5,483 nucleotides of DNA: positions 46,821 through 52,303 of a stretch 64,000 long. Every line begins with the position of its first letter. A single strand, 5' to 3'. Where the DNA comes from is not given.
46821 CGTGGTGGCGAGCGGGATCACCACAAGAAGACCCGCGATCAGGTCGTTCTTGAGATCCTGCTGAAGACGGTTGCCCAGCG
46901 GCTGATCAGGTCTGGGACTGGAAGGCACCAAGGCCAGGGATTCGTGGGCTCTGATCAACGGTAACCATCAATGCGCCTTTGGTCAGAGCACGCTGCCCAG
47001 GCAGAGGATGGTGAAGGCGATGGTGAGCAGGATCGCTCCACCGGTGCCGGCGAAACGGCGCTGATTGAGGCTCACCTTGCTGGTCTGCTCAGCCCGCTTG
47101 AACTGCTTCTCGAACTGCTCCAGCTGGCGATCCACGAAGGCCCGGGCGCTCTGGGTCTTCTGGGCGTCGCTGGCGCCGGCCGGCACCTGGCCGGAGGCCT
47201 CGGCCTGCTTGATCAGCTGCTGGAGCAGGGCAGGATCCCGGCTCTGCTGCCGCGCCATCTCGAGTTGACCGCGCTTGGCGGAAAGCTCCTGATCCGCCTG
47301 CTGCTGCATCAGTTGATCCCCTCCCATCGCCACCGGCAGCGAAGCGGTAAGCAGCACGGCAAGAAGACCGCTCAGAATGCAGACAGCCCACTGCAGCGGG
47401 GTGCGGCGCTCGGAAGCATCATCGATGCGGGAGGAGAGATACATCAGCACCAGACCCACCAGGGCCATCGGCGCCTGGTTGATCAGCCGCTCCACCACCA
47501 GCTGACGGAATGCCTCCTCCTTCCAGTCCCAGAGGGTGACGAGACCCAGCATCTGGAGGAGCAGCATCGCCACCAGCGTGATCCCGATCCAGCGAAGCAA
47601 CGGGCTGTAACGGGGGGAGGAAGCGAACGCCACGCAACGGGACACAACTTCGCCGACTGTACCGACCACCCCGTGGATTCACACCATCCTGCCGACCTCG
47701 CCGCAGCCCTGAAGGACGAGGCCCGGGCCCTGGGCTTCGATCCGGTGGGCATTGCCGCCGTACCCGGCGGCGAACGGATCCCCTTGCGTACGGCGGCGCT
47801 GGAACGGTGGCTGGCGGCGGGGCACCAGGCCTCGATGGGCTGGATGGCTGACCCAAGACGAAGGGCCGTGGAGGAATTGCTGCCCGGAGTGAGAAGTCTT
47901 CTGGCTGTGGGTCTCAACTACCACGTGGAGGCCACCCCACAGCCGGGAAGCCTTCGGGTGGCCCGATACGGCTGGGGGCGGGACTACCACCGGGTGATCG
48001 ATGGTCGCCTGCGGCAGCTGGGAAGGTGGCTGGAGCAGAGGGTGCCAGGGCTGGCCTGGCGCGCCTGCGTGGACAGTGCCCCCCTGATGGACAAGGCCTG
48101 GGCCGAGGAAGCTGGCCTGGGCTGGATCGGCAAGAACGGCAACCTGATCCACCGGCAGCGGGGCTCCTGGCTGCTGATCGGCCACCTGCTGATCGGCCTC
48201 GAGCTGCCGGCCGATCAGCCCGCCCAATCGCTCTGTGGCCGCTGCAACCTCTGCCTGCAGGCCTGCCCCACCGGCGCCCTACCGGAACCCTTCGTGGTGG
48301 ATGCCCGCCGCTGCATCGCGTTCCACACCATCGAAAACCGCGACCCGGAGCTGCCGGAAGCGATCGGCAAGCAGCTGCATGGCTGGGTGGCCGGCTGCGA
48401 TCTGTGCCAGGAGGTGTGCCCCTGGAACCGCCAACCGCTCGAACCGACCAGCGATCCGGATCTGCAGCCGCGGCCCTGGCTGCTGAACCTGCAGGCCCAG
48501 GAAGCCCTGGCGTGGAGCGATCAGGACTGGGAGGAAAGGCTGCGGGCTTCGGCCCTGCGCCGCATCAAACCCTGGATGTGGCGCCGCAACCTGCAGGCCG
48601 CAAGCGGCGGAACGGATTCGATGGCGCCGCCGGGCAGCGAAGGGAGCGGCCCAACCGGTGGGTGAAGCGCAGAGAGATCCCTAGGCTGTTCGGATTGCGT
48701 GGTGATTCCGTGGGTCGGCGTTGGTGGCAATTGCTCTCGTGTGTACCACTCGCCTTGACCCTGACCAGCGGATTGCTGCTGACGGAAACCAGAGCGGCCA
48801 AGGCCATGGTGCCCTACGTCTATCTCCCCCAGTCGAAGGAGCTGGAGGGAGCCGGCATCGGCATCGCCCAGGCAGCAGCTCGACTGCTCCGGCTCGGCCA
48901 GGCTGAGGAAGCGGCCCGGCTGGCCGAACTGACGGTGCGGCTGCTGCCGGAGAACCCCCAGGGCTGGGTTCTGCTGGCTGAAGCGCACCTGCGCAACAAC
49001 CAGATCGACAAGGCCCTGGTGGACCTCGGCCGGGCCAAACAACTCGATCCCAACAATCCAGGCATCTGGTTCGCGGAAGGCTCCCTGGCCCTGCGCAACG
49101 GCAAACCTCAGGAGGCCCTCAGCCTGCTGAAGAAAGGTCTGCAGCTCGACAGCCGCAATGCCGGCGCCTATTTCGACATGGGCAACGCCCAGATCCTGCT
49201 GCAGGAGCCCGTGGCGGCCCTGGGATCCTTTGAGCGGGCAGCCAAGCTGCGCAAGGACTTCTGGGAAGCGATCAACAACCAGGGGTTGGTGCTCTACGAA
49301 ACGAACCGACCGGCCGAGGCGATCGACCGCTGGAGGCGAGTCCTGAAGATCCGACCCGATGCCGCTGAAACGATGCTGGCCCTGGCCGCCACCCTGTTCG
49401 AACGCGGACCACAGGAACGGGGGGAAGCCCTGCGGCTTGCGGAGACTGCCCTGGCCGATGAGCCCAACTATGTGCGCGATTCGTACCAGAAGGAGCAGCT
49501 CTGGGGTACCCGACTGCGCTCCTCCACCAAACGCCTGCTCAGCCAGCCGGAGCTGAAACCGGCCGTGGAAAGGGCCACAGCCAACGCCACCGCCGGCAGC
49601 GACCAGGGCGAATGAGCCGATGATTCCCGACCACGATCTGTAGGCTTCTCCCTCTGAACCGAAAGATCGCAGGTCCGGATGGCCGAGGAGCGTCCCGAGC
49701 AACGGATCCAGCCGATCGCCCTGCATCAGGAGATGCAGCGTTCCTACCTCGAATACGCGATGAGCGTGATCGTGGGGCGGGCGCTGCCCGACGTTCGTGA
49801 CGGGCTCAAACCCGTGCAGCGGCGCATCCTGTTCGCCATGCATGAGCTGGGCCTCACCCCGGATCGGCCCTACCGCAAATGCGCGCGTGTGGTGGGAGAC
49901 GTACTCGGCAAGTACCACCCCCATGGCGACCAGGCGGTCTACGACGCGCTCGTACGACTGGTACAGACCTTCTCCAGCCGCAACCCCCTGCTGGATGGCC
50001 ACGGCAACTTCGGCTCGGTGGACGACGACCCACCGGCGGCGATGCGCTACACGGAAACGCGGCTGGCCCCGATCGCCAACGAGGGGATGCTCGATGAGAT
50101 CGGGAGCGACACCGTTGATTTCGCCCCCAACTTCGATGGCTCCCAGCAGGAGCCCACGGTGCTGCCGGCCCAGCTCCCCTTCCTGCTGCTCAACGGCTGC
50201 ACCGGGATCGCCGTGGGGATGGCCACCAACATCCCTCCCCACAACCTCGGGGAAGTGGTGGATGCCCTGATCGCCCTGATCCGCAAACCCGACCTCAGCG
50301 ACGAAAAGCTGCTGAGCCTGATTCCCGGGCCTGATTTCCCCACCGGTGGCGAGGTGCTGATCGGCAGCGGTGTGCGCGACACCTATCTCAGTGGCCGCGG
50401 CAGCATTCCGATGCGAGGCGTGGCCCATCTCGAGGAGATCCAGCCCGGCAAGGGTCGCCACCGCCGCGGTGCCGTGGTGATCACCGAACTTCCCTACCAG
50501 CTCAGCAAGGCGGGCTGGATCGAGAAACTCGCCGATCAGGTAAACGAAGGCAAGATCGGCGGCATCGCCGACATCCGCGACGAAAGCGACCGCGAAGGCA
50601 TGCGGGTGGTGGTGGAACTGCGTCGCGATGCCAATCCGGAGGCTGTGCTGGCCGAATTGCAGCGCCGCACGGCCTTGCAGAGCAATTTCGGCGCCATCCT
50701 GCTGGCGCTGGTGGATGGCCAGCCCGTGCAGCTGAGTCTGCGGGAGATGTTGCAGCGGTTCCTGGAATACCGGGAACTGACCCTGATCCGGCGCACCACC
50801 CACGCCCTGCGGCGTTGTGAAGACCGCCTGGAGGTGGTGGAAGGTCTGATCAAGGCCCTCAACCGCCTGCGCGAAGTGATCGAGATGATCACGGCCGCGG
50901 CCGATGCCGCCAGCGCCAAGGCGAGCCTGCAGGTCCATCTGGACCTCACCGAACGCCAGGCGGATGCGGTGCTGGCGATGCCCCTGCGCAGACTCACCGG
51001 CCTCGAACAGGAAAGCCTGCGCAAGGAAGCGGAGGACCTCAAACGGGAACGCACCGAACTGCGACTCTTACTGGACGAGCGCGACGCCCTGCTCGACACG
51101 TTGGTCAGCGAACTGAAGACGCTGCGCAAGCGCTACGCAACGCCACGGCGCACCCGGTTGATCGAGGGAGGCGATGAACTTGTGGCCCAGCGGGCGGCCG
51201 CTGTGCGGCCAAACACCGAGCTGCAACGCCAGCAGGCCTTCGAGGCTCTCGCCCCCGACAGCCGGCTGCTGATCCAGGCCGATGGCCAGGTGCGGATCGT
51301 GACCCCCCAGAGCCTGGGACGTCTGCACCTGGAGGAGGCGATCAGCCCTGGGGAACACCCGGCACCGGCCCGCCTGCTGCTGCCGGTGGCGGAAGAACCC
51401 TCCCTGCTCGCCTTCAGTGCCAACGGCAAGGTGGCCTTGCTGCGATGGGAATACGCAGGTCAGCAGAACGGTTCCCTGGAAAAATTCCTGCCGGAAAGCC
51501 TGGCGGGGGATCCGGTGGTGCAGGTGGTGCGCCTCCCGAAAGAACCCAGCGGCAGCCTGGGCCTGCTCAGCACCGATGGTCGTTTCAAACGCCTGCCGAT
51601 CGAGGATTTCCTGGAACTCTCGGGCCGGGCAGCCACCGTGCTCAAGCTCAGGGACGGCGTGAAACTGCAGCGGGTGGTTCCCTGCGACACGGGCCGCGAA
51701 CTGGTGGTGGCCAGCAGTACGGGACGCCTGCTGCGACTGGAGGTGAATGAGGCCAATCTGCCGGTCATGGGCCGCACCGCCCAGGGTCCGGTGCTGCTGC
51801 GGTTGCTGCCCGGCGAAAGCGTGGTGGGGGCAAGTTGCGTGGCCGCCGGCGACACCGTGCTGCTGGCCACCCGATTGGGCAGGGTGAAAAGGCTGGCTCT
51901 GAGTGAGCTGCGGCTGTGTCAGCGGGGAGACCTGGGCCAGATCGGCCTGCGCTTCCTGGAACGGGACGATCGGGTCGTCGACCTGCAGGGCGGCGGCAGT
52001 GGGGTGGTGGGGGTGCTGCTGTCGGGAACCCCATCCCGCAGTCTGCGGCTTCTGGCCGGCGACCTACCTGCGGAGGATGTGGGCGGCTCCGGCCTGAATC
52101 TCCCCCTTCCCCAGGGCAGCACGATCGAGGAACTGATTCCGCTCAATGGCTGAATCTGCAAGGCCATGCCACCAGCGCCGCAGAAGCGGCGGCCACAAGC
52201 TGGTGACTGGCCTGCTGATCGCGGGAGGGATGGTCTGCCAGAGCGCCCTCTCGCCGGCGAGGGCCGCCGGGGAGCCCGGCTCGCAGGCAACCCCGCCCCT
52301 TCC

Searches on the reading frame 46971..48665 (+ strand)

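Call 42: search_protein_families(library=pfam, proteins=[window:46971-48665:+], max_evalue=0.00001)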
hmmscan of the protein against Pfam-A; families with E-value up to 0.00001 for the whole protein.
window:46971-48665:+ (564 aa): 2 families
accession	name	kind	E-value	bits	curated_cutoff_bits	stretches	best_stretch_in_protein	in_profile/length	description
PF08331.15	QueG_DUF1730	-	8.3e-20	70.9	25.1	1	297-369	1-77/77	Epoxyqueuosine reductase QueG, DUF1730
PF13484.11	Fer4_16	-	9.7e-20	71.6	30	1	422-486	2-66/66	4Fe-4S double cluster binding domain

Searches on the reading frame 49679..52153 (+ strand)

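Call 42: search_protein_families(library=pfam, proteins=[window:49679-52153:+], max_evalue=0.00001)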
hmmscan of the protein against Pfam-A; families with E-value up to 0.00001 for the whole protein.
window:49679-52153:+ (824 aa): 2 families
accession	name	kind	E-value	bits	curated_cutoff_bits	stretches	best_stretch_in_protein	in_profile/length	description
PF00521.26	DNA_topoisoIV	-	7.7e-151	503.2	31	1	34-480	1-432/432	DNA gyrase/topoisomerase IV, subunit A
PF03989.18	DNA_gyraseA_C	-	1.9e-17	62.9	27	1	725-769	1-44/48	DNA gyrase C-terminal domain, beta-propeller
